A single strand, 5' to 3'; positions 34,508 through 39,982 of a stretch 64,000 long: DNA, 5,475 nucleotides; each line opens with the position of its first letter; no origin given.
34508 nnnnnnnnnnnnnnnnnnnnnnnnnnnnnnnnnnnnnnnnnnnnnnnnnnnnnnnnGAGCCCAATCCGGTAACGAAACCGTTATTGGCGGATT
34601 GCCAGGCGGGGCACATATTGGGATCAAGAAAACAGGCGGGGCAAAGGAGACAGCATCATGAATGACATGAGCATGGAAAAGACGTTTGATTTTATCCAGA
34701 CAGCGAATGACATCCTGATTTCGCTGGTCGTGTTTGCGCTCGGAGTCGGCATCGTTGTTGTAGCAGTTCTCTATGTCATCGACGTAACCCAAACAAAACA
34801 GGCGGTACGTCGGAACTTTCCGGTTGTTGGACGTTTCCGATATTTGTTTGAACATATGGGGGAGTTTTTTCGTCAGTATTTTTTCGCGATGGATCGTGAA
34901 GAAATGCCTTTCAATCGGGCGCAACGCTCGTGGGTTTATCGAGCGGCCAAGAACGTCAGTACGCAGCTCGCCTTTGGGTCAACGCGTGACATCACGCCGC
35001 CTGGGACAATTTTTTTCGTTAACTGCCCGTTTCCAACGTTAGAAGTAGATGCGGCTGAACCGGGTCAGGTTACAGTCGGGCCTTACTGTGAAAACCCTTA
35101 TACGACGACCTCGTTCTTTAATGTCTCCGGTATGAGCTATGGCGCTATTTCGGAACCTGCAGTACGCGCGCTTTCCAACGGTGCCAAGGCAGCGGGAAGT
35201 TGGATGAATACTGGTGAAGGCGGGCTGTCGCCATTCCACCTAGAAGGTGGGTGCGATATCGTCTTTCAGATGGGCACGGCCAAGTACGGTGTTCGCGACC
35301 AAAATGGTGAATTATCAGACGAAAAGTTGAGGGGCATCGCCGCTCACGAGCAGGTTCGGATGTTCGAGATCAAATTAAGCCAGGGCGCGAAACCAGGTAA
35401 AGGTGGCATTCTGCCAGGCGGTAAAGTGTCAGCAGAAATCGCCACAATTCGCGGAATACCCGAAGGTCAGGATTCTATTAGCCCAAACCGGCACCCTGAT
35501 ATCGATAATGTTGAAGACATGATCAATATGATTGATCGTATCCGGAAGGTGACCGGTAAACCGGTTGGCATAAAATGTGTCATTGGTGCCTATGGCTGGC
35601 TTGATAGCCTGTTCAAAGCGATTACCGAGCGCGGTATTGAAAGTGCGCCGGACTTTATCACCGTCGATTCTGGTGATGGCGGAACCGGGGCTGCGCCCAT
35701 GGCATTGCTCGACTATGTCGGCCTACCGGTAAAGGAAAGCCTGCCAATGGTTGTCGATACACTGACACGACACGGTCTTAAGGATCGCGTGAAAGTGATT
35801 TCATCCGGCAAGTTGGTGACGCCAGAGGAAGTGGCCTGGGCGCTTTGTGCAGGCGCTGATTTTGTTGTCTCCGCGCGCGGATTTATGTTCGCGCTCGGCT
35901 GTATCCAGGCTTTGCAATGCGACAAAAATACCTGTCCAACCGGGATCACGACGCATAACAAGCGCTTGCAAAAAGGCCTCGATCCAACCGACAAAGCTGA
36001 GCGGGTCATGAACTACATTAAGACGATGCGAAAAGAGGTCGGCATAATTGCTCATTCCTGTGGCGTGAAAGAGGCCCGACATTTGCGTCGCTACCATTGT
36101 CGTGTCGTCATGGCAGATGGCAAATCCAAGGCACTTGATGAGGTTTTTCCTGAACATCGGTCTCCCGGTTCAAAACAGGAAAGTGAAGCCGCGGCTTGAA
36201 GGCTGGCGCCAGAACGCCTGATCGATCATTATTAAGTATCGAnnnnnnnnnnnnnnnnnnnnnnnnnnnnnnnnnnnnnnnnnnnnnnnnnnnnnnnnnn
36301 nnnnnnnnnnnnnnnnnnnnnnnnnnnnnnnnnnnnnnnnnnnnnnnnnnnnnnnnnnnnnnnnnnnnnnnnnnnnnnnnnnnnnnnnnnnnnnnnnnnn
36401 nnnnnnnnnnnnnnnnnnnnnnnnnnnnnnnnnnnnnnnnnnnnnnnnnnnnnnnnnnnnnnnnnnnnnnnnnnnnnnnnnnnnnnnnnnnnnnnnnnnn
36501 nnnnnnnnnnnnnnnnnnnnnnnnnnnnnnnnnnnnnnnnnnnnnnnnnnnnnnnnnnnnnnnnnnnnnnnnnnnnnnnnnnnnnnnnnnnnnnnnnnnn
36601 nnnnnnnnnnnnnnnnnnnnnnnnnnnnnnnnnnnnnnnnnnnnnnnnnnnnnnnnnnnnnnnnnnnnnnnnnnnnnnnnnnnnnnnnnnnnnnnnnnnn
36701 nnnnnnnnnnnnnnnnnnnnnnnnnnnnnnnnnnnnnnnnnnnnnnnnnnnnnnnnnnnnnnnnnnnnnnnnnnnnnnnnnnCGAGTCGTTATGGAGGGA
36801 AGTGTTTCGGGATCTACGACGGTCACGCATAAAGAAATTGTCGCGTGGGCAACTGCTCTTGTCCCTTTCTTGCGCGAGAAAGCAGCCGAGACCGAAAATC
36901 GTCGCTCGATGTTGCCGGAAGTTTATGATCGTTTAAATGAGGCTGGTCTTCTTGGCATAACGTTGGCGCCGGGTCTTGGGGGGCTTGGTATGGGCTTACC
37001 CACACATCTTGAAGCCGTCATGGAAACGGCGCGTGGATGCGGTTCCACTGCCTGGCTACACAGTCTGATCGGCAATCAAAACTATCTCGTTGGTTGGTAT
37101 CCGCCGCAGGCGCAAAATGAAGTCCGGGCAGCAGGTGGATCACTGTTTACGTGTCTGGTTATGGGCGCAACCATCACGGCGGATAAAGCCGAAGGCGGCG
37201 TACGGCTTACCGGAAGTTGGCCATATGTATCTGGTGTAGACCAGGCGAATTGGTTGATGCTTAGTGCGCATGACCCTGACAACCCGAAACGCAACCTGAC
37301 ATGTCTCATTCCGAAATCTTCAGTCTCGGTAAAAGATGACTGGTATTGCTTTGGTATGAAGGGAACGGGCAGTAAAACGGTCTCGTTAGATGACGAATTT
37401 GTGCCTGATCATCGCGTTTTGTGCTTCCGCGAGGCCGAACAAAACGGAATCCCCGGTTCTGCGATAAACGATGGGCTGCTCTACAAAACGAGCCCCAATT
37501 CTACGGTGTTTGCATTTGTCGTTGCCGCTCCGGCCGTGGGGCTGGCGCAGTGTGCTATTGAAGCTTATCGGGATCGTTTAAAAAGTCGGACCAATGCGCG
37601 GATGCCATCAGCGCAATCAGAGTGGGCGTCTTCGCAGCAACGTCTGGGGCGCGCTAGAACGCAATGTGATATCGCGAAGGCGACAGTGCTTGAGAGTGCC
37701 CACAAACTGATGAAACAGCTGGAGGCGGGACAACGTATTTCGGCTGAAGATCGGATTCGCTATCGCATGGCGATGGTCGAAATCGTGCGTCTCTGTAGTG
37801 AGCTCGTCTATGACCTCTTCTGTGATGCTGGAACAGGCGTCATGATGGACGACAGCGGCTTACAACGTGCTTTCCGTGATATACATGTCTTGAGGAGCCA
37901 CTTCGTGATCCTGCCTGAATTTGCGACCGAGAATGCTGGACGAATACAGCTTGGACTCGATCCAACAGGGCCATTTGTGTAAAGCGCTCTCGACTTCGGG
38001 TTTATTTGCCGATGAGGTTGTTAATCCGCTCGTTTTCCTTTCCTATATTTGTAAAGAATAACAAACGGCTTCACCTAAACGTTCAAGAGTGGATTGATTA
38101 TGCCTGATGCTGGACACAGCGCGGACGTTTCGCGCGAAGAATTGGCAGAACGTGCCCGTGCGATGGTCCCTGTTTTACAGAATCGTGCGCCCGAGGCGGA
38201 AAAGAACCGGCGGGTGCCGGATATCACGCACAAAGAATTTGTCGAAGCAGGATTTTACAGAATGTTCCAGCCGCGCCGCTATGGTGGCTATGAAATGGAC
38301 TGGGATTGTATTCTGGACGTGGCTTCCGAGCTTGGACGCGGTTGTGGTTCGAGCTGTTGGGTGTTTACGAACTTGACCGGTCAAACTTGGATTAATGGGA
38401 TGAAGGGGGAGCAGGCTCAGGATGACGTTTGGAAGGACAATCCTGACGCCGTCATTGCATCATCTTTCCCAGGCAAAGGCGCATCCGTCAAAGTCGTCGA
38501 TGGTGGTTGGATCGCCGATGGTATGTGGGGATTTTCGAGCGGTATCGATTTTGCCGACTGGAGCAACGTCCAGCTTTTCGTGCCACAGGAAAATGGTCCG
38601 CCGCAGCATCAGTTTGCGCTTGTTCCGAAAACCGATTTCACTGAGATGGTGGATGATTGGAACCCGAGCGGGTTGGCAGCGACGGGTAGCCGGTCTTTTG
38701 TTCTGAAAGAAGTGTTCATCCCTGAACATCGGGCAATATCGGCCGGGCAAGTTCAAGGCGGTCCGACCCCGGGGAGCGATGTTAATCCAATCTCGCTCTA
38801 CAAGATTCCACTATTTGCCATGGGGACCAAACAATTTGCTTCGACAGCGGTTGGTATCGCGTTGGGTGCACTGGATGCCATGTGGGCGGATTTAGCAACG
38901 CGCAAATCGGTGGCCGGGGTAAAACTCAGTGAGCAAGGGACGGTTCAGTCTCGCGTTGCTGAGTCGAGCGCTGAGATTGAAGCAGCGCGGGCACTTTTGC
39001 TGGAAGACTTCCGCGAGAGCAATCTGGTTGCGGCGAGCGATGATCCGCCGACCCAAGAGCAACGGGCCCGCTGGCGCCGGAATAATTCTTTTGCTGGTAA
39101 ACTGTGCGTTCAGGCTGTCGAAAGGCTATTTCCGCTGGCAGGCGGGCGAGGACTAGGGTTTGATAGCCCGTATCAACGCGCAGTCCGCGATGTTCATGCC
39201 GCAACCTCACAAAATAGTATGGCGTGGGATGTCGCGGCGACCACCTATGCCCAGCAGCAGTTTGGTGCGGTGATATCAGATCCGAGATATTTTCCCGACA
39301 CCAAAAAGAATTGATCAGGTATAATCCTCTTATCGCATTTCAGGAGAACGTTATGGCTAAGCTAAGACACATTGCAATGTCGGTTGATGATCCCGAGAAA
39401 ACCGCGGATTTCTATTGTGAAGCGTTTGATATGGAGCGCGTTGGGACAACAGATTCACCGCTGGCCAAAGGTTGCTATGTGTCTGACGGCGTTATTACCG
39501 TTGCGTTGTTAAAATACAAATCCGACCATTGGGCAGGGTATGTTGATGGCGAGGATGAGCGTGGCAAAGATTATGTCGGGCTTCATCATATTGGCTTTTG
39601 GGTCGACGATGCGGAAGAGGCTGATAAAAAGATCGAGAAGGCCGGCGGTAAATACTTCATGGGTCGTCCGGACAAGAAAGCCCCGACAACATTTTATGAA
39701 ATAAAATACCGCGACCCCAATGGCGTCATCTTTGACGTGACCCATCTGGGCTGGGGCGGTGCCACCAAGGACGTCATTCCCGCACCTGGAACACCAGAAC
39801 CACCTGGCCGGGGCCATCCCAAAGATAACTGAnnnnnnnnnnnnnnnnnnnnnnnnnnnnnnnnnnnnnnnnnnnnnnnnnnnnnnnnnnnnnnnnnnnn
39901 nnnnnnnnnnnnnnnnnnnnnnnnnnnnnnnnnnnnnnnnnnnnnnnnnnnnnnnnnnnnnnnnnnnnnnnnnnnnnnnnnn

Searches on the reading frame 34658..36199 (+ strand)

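Call 21: search_protein_families(library=ncbifam, proteins=[window:34658-36199:+], max_evalue=0.00001)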
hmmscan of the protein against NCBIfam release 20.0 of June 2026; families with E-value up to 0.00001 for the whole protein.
window:34658-36199:+ (513 aa): 1 family
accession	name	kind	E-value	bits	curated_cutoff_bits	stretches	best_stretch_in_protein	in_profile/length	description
NF008730.0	PRK11750.1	equivalog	7.5e-41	139.5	1047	1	153-475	860-1164/1490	glutamate synthase large subunit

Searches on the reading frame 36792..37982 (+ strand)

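Call 21: search_protein_families(library=ncbifam, proteins=[window:36792-37982:+], max_evalue=0.00001)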
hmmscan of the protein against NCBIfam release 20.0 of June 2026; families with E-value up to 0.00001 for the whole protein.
window:36792-37982:+ (396 aa): 7 families
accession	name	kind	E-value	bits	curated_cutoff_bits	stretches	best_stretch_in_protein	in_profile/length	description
NF045629.1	monooxsub_HsaA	equivalog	1.3e-62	211.7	450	1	21-391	5-378/383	3-hydroxy-9,10-secoandrosta-1,3,5(10)-triene-9,17-dione monooxygenase oxygenase subunit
NF045920.1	HphnlacHdxOX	equivalog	1.9e-51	175.2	650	1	22-392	7-380/384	p-hydroxyphenylacetate 3-hydroxylase oxygenase component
TIGR04022.1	sulfur_SfnB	equivalog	1.7e-16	60.1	430.9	1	130-366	135-361/391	SfnB family sulfur acquisition oxidoreductase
NF043015.1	DibenthMonoxDszC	equivalog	5.2e-14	51.8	850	1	13-337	15-352/415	dibenzothiophene monooxygenase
NF049984.1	Rv1679_FadE16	equivalog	6e-12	45.5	600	1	27-209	12-209/371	Rv1679 family acyl-CoA dehydrogenase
NF042439.1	SulpropCoADesulf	equivalog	2.1e-06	26.7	600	0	27-87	12-72/379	3-sulfinopropanoyl-CoA desulfinase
NF042972.1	AcrlCoAredClosAcrC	equivalog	2.6e-06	26.4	640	0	30-103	27-100/378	acryloyl-CoA reductase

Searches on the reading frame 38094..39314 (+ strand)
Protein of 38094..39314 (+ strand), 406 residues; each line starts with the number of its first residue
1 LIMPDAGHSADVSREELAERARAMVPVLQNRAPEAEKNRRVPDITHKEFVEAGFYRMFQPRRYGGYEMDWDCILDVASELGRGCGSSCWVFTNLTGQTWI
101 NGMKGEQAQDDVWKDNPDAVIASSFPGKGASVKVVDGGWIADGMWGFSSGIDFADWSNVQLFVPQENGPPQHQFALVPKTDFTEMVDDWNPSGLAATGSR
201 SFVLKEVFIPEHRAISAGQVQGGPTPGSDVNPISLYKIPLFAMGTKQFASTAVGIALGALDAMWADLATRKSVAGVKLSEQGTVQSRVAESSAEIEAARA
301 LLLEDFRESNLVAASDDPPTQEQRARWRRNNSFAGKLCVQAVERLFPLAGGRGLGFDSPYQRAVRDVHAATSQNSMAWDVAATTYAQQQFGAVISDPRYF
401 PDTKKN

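Call 21: search_protein_families(library=ncbifam, proteins=[window:38094-39314:+], max_evalue=0.00001)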
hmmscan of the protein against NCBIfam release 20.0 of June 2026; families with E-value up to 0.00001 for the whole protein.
window:38094-39314:+ (406 aa): 8 families
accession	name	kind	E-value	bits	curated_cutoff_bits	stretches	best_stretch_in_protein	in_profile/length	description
NF045629.1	monooxsub_HsaA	equivalog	6e-81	272.1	450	1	20-396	3-380/383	3-hydroxy-9,10-secoandrosta-1,3,5(10)-triene-9,17-dione monooxygenase oxygenase subunit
NF045920.1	HphnlacHdxOX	equivalog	9.1e-67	225.6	650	1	18-391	2-376/384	p-hydroxyphenylacetate 3-hydroxylase oxygenase component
TIGR04022.1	sulfur_SfnB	equivalog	6.3e-15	55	430.9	1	135-381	138-373/391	SfnB family sulfur acquisition oxidoreductase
NF042439.1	SulpropCoADesulf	equivalog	6.1e-10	38.4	600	0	249-371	239-353/379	3-sulfinopropanoyl-CoA desulfinase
NF043015.1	DibenthMonoxDszC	equivalog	4.3e-09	35.6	850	1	18-380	19-396/415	dibenzothiophene monooxygenase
NF042972.1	AcrlCoAredClosAcrC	equivalog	1.6e-06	27.1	640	0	27-90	23-86/378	acryloyl-CoA reductase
NF043006.1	CyhCrbnylCoADH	equivalog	2.3e-06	26.9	650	0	239-366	235-353/380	cyclohexane-1-carbonyl-CoA dehydrogenase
NF045552.1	GlutCoADH_Des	equivalog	3.6e-06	26.4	470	0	194-368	200-359/387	glutaryl-CoA dehydrogenase Acd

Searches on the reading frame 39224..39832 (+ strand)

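Call 21: search_protein_families(library=ncbifam, proteins=[window:39224-39832:+], max_evalue=0.00001)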
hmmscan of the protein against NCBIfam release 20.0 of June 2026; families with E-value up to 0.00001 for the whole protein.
window:39224-39832:+ (202 aa): 1 family
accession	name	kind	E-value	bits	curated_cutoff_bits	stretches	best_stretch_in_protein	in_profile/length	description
TIGR00068.2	glyox_I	equivalog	2.1e-06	27.7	120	0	47-81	2-36/143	lactoylglutathione lyase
